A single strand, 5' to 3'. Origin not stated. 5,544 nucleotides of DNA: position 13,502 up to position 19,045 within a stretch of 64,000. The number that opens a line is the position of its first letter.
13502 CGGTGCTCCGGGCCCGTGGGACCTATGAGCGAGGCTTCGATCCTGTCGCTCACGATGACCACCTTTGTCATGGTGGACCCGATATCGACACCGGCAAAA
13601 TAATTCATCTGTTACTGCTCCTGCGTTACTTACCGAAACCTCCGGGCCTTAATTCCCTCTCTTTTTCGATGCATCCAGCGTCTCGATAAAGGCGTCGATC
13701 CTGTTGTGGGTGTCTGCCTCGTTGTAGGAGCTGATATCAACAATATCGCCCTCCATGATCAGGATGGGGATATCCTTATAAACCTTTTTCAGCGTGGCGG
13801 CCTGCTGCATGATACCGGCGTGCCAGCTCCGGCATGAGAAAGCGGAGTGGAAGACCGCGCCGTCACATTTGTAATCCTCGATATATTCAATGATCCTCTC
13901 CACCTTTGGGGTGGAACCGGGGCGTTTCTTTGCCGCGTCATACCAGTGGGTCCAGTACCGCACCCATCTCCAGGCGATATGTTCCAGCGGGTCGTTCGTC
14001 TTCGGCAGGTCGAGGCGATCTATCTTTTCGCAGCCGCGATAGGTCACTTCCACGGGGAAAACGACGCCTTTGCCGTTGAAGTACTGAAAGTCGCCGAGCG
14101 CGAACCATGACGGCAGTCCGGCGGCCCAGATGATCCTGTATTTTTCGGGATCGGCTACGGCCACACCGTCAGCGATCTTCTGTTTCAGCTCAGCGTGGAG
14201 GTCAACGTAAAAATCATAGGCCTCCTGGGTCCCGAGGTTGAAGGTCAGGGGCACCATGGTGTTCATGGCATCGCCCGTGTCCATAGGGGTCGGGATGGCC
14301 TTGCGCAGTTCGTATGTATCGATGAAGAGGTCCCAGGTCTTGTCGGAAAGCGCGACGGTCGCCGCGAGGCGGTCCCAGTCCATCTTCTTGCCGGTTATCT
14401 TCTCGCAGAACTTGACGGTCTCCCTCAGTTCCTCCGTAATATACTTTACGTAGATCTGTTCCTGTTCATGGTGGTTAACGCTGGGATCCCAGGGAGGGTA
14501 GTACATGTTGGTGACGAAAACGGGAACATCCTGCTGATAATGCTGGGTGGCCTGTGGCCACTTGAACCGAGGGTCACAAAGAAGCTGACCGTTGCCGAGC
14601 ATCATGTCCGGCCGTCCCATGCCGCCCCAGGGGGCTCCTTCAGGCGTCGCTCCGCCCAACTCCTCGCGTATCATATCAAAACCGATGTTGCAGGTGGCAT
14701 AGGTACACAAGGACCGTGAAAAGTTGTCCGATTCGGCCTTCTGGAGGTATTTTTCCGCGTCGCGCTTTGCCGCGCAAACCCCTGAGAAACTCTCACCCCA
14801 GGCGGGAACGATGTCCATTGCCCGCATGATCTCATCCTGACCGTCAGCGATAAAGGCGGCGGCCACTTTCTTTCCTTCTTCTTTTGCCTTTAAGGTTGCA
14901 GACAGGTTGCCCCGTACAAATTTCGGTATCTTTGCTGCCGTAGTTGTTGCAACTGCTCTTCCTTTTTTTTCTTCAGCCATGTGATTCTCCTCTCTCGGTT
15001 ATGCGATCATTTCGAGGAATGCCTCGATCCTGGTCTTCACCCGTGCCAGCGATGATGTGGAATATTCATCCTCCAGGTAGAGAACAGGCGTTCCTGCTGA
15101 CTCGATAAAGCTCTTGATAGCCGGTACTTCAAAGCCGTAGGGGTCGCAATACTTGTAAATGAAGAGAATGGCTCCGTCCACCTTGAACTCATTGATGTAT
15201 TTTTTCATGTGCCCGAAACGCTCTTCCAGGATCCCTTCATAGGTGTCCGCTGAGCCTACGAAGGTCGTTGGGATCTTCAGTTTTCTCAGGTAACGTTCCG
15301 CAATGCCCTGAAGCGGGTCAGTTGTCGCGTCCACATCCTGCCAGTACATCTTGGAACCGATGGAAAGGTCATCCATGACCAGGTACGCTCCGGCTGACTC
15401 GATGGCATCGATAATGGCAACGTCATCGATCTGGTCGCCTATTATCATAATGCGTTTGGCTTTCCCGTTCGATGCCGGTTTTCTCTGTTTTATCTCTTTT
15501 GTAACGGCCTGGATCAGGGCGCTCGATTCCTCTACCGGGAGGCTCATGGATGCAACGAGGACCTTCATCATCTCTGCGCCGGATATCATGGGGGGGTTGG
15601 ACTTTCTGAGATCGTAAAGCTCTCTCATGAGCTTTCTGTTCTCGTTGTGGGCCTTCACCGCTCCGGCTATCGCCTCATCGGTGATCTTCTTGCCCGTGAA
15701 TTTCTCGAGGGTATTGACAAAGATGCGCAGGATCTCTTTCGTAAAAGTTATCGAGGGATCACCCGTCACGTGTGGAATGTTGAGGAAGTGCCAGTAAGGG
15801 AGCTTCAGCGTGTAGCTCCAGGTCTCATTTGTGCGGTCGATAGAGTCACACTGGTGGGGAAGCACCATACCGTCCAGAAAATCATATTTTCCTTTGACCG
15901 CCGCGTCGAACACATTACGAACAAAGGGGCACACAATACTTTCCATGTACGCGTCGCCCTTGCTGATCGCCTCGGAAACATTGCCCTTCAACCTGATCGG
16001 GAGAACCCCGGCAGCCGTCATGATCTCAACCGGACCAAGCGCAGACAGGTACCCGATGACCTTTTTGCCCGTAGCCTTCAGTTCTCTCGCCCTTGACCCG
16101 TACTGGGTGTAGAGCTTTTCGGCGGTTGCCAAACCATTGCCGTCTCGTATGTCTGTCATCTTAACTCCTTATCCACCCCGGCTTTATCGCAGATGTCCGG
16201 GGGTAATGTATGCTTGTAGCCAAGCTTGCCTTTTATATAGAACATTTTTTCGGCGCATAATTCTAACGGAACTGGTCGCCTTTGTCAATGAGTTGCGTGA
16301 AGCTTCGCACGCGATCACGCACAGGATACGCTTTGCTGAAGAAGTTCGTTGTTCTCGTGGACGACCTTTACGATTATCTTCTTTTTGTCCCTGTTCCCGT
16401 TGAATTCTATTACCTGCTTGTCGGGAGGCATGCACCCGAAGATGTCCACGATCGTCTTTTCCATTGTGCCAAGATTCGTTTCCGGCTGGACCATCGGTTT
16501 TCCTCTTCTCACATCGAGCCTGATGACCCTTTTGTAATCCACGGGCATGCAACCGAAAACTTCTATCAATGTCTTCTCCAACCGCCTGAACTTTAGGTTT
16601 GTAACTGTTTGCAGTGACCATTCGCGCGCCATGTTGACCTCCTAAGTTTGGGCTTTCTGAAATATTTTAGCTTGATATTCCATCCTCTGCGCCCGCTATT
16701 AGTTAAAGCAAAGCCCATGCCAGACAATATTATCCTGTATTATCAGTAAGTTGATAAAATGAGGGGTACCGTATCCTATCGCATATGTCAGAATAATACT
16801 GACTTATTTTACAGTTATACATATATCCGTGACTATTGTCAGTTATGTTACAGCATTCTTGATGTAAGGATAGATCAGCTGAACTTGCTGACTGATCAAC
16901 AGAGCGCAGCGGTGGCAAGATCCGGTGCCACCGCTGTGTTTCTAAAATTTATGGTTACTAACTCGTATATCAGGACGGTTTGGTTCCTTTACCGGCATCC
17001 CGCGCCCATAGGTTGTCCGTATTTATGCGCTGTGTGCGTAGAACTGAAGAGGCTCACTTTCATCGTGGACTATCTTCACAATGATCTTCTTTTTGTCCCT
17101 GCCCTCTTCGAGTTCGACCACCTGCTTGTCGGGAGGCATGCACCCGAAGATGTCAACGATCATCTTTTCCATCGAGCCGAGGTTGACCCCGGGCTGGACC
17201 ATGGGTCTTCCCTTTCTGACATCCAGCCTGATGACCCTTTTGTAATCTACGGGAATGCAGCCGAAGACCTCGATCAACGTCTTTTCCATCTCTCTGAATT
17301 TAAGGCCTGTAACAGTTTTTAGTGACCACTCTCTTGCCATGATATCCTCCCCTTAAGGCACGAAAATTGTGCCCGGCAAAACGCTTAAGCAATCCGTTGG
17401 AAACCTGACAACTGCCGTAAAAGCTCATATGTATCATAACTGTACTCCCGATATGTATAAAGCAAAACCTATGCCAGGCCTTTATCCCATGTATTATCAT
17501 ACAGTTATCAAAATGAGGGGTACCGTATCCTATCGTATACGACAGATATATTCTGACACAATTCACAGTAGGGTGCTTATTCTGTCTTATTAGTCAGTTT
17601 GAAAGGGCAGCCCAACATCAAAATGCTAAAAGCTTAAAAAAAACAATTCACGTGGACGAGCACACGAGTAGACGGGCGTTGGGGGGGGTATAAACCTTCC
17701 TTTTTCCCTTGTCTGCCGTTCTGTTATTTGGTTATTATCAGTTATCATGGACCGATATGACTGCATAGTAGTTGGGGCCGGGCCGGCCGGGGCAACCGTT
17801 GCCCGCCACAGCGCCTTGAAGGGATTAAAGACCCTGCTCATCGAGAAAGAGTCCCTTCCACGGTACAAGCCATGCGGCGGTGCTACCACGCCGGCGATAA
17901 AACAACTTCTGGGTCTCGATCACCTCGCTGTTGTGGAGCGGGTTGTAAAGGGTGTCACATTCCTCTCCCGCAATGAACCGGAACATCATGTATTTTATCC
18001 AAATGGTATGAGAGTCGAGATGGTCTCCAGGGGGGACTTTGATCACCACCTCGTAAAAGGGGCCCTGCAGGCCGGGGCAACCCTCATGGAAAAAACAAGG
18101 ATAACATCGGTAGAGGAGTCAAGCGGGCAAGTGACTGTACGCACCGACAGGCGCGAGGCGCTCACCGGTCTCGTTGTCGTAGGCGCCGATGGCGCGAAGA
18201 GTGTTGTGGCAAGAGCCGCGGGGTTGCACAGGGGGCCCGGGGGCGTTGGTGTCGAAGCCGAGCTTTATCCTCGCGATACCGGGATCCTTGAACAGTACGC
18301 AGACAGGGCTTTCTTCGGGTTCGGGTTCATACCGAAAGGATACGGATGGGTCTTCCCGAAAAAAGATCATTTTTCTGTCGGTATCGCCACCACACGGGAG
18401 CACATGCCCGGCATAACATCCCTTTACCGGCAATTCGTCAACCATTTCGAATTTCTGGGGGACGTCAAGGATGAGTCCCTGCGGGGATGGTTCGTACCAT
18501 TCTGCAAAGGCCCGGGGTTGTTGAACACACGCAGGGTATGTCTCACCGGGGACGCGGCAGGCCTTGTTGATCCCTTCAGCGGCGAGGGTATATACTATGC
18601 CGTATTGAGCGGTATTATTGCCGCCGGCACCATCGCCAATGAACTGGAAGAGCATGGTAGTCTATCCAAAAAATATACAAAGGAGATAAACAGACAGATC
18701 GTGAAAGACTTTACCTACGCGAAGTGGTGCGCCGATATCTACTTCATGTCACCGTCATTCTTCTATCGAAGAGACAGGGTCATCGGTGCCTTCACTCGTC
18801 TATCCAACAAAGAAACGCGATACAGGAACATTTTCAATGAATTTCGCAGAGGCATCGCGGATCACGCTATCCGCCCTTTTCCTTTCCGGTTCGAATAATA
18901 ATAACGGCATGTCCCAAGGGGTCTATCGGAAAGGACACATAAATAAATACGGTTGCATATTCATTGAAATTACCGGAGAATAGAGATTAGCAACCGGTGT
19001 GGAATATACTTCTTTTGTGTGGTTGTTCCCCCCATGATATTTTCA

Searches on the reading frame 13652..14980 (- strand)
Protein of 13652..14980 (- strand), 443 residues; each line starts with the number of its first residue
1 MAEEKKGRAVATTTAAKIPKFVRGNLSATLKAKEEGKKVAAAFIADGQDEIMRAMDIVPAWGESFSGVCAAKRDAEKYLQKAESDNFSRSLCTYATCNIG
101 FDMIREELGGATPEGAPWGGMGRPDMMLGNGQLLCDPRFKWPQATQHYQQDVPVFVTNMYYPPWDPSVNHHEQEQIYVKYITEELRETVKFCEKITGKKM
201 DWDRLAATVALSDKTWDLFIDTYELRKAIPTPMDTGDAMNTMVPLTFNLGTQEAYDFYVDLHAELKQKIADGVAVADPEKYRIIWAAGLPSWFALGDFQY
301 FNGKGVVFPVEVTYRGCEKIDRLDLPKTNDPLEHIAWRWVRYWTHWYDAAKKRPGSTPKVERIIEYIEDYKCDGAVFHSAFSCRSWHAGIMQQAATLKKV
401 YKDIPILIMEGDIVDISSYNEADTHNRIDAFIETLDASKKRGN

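Call 29: search_protein_families(library=ncbifam, proteins=[window:13652-14980:-], max_evalue=0.00001)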
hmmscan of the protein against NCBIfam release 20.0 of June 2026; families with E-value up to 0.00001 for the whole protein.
window:13652-14980:- (443 aa): 4 families
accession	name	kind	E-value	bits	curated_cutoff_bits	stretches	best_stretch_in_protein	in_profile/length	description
NF052455.1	HyiscapDhHadB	equivalog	7.6e-33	113.7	750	1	20-296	10-269/398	(R)-2-hydroxyisocaproyl-CoA dehydratase subunit alpha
TIGR03191.1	benz_CoA_bzdO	equivalog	1.9e-29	103.2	448.6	2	53-307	48-285/430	benzoyl-CoA reductase, bzd-type, subunit O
TIGR02260.1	benz_CoA_red_B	equivalog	4.6e-29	101.3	486.55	1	13-432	6-410/413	benzoyl-CoA reductase subunit B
NF040772.1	double_cubane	equivalog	9.9e-18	64.3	350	1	27-435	10-372/372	double-cubane-cluster-containing anaerobic reductase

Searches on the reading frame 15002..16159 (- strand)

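Call 29: search_protein_families(library=ncbifam, proteins=[window:15002-16159:-], max_evalue=0.00001)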
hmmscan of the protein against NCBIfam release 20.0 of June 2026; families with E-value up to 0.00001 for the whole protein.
window:15002-16159:- (386 aa): 4 families
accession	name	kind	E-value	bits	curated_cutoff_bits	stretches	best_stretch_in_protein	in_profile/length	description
NF040772.1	double_cubane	equivalog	9e-61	206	350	1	22-385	10-372/372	double-cubane-cluster-containing anaerobic reductase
TIGR03190.1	benz_CoA_bzdN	equivalog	2.9e-53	181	453.8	1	17-385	11-371/377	benzoyl-CoA reductase, bzd-type, subunit N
TIGR02263.1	benz_CoA_red_C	equivalog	1.8e-49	168.7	421.15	1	11-363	6-358/380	benzoyl-CoA reductase subunit C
NF052456.1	HyiscapDhHadC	equivalog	1e-45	156.3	700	1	28-385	24-372/372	(R)-2-hydroxyisocaproyl-CoA dehydratase subunit beta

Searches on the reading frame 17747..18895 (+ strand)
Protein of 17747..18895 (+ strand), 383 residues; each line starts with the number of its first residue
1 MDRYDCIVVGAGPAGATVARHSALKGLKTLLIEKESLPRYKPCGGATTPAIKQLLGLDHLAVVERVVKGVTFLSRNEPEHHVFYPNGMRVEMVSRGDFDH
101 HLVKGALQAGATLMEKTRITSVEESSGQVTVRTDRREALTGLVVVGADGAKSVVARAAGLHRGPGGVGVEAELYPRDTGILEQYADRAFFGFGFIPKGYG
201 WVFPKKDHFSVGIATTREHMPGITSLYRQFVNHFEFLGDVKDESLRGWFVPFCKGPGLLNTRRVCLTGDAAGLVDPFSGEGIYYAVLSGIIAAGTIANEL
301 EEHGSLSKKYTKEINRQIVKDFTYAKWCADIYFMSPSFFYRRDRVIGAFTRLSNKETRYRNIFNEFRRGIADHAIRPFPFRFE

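Call 29: search_protein_families(library=ncbifam, proteins=[window:17747-18895:+], max_evalue=0.00001)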
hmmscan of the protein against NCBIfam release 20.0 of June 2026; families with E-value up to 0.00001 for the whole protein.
window:17747-18895:+ (383 aa): 44 families (the best 25 are shown)
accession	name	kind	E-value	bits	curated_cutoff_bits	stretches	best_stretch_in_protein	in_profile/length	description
TIGR02032.1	GG-red-SF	subfamily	4.8e-69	233.3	158.8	1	4-296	1-297/297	geranylgeranyl reductase family protein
TIGR02023.1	BchP-ChlP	subfamily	6e-50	170.3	343.3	1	4-357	1-353/388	geranylgeranyl diphosphate reductase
TIGR02028.1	ChlP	equivalog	2.6e-28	98.9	505.3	1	7-365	4-371/398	geranylgeranyl reductase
NF041080.1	DGGGPL_reductase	equivalog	2.8e-23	82.5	580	1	3-323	1-337/447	digeranylgeranylglycerophospholipid reductase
NF041160.1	DGGPL_Thplmales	equivalog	1.1e-22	80.6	780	1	1-322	1-335/396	digeranylgeranylglycerophospholipid reductase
NF049967.1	QhpG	equivalog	1.1e-20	74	240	1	7-164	2-152/423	flavin-dependent monooxygenase QhpG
NF045655.1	MkRedMenJ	equivalog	3.7e-20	72.2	700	1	3-329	4-343/406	menaquinone reductase MenJ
NF041385.1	Dggglyphlred_Halo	equivalog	2.3e-18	66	700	1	2-303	3-320/405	digeranylgeranylglycerophospholipid reductase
NF008519.0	PRK11445.1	equivalog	1.7e-14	53.8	303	1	1-318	1-322/355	FAD-binding protein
NF038171.1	maturase_LodB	equivalog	6.1e-14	51.9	400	0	267-319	282-335/361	lysine-epsilon-oxidase maturase LodB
NF033113.0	halo_ClmS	equivalog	8.3e-13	47.7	900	1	5-332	4-357/570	chloramphenicol-biosynthetic FADH2-dependent halogenase CmlS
NF038174.1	maturase_GoxB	equivalog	3.6e-12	46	400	1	5-158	2-161/358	glycine oxidase maturase GoxB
NF004829.0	PRK06183.1-3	subfamily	1e-11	44.3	390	1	3-160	8-183/520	bifunctional 3-(3-hydroxy-phenyl)propionate/3-hydroxycinnamic acid hydroxylase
TIGR01988.1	Ubi-OHases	subfamily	2.3e-11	43.2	224.65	0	97-161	108-174/387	ubiquinone biosynthesis hydroxylase, UbiH/UbiF/VisC/COQ6 family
NF004780.0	PRK06126.1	subfamily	7.1e-11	41.1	445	0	106-283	137-325/552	hypothetical protein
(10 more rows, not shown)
